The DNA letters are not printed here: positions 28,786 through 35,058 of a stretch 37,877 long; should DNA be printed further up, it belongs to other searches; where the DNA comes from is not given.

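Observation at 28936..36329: Giant GLUG-repeat T9SS cargo protein preceded by a secreted protein made of three novel ~140-aa tandem repeats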

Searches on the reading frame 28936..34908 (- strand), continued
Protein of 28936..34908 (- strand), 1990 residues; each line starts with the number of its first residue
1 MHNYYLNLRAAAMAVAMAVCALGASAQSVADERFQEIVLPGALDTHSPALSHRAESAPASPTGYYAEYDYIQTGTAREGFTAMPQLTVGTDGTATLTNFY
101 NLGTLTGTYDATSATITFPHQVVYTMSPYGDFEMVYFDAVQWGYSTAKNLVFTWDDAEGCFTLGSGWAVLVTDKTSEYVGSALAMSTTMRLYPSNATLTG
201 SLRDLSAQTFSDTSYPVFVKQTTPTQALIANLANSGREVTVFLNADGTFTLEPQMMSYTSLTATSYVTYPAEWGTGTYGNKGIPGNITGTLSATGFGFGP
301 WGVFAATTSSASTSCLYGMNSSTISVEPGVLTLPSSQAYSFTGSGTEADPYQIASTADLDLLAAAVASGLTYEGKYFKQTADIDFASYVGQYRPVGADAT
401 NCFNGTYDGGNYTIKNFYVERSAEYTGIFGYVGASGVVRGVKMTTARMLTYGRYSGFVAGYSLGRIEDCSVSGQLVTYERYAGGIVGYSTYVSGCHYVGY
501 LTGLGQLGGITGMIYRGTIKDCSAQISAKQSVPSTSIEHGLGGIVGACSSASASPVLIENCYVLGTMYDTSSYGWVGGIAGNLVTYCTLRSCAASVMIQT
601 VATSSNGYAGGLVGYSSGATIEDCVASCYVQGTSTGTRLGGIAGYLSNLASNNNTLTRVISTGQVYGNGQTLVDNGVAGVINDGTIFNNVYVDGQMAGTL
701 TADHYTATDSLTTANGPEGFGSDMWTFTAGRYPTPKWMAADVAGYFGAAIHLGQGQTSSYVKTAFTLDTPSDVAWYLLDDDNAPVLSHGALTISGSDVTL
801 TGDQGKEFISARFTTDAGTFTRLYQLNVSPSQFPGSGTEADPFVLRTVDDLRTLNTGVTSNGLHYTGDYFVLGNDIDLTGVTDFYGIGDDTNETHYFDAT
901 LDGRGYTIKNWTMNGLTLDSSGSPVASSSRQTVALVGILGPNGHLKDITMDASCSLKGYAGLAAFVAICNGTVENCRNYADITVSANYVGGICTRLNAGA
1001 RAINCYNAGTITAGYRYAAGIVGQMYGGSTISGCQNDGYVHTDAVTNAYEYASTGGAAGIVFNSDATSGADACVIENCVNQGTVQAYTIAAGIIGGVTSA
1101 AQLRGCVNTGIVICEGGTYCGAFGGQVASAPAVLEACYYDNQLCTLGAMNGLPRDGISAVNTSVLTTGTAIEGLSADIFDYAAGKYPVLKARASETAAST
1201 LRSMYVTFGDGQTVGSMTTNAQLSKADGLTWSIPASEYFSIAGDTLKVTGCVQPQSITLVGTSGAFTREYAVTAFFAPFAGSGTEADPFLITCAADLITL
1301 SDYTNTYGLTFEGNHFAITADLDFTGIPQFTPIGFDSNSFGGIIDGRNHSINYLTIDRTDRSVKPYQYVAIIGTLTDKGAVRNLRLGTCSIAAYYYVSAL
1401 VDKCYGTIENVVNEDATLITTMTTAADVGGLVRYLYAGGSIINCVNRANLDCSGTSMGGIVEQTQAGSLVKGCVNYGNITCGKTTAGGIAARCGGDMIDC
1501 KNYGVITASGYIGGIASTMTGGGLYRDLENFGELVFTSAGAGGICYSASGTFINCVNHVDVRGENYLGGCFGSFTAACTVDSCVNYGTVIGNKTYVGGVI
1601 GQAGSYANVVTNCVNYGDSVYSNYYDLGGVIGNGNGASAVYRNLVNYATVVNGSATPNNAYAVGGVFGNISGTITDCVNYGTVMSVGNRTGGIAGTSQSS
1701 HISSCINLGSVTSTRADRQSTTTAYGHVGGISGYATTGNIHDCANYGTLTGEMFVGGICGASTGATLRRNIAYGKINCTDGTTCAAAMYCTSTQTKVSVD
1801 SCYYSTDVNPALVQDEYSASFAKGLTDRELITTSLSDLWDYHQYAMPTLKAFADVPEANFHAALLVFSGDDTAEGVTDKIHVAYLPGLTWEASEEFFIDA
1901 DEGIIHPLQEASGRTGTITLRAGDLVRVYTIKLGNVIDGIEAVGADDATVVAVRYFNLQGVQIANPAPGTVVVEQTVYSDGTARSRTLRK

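Call 25: find_encoding_contigs(protein=P0018, flank=6000, max_places=2)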
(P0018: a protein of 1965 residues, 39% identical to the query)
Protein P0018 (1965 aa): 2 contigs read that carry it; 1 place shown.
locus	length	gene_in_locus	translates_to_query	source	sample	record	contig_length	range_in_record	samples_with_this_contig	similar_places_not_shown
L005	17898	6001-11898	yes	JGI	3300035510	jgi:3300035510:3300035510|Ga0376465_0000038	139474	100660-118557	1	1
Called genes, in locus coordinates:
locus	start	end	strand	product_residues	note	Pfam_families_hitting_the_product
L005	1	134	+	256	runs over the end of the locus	PF10728:DUF2520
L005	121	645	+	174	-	PF00702:Hydrolase (faint), PF08282:Hydrolase_3 (faint), PF13419:HAD_2 (faint)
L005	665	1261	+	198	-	PF02545:Maf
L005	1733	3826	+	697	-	-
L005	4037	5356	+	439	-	PF01637:ATPase_2, PF13191:AAA_16 (faint), PF13173:AAA_14 (weak), PF13401:AAA_22 (weak), PF03008:DUF234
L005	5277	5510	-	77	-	-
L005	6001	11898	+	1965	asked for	-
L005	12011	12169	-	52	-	-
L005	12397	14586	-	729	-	PF13174:TPR_6 (faint), PF14559:TPR_19 (faint), PF10602:RPN7 (faint), PF12895:ANAPC3 (faint), PF00515:TPR_1 (faint), PF07719:TPR_2 (faint), PF13414:TPR_11 (faint), PF13432:TPR_16 (weak), +6 more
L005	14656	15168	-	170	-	-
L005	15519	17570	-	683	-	PF01432:Peptidase_M3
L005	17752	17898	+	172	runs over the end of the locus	PF01475:FUR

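Call 65: search_protein_families(library=pfam, proteins=[L012:6734-8176:+, L011:754-2016:+, L078:14881-18021:+, L012:3839-6493:+, L060:8180-11272:+, L069:7338-9527:+, L053:7367-9367:+, L042:21845-25660:-, L064:661-3105:-, L013:5847-6524:+], max_evalue=0.05)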
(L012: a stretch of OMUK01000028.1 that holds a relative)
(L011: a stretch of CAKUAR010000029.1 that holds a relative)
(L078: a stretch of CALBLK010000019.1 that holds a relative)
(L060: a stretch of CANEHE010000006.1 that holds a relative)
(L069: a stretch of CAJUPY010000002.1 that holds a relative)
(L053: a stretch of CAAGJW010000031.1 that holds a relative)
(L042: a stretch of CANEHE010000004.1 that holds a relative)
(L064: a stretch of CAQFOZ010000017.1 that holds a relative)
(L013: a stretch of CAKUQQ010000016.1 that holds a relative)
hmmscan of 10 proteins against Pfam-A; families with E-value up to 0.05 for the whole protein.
L012:6734-8176:+ (481 aa): 1 family
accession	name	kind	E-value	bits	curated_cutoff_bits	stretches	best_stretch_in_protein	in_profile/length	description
PF09430.16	EMC7_beta-sandw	-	0.0057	17.3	26.6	1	345-425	13-95/122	ER membrane protein complex subunit 7, beta-sandwich domain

L011:754-2016:+ (421 aa): 1 family
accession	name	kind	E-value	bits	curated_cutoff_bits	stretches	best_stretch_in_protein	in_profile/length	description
PF16819.11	DUF5074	-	4.9e-75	253.2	27.2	1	26-364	1-353/353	Domain of unknown function (DUF5074)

L078:14881-18021:+ (1047 aa): 1 family
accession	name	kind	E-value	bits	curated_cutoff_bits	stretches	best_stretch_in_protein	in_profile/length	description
PF00331.26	Glyco_hydro_10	-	1.6e-96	323.7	22.1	1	660-981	3-308/311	Glycosyl hydrolase family 10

L012:3839-6493:+ (885 aa): 1 family
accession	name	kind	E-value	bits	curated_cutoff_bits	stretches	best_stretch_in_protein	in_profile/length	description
PF18998.6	Flg_new_2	-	7.4e-08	32.7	23.6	2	149-214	9-72/73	Divergent InlB B-repeat domain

L060:8180-11272:+ (1031 aa): 1 family
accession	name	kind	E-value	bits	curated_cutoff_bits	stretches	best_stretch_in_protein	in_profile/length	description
PF07581.17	Glug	-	0.014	16.2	20.5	1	632-660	1-28/28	The GLUG motif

L069:7338-9527:+ (730 aa): 2 families
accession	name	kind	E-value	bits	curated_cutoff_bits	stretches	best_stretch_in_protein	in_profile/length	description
PF05547.17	Peptidase_M6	-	1.4e-14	54.5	22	1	137-357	14-269/294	Immune inhibitor A peptidase M6, catalytic domain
PF00411.24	Ribosomal_S11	-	0.029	15.2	25.1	0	544-604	16-78/110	Ribosomal protein S11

L053:7367-9367:+ (667 aa): 4 families
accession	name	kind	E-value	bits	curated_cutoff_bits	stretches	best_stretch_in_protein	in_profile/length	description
PF12799.13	LRR_4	-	2.7e-15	56.5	27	3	385-422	2-42/44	Leucine Rich repeats (2 copies)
PF23952.1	LRR_EndoS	-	2.7e-11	44.2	27.9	2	62-156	26-113/116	Endo-beta-N-acetylglucosaminidase EndoS LRR domain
PF23622.1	LRR_At1g61320_AtMIF1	-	2.5e-07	30.9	26.9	0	394-429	140-175/384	At1g61320/AtMIF1, LRR domain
PF13855.12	LRR_8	-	0.00086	19.5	27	2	385-438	2-61/61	Leucine rich repeat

L042:21845-25660:- (1272 aa): 3 families
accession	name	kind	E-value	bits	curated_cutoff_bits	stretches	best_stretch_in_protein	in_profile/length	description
PF12799.13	LRR_4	-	1.7e-14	54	27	3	600-633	1-36/44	Leucine Rich repeats (2 copies)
PF13855.12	LRR_8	-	8.4e-10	38.7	27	2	727-781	1-61/61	Leucine rich repeat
PF23952.1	LRR_EndoS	-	3.2e-05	24.5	27.9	1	591-653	47-116/116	Endo-beta-N-acetylglucosaminidase EndoS LRR domain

L064:661-3105:- (815 aa): 4 families
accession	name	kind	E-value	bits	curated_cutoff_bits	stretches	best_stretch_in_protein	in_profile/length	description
PF01640.23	Peptidase_C10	-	2.7e-61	207.7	26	1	151-342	1-194/194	Peptidase C10 family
PF13734.11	Inhibitor_I69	-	3.1e-15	56.8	25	1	20-118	1-98/98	Spi protease inhibitor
PF16116.10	DUF4832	-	0.00098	19.4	29.2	0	526-614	106-194/216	Domain of unknown function (DUF4832)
PF07705.17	CARDB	-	0.0034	18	22.7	1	526-602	3-72/101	CARDB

L013:5847-6524:+ (226 aa): 0 families
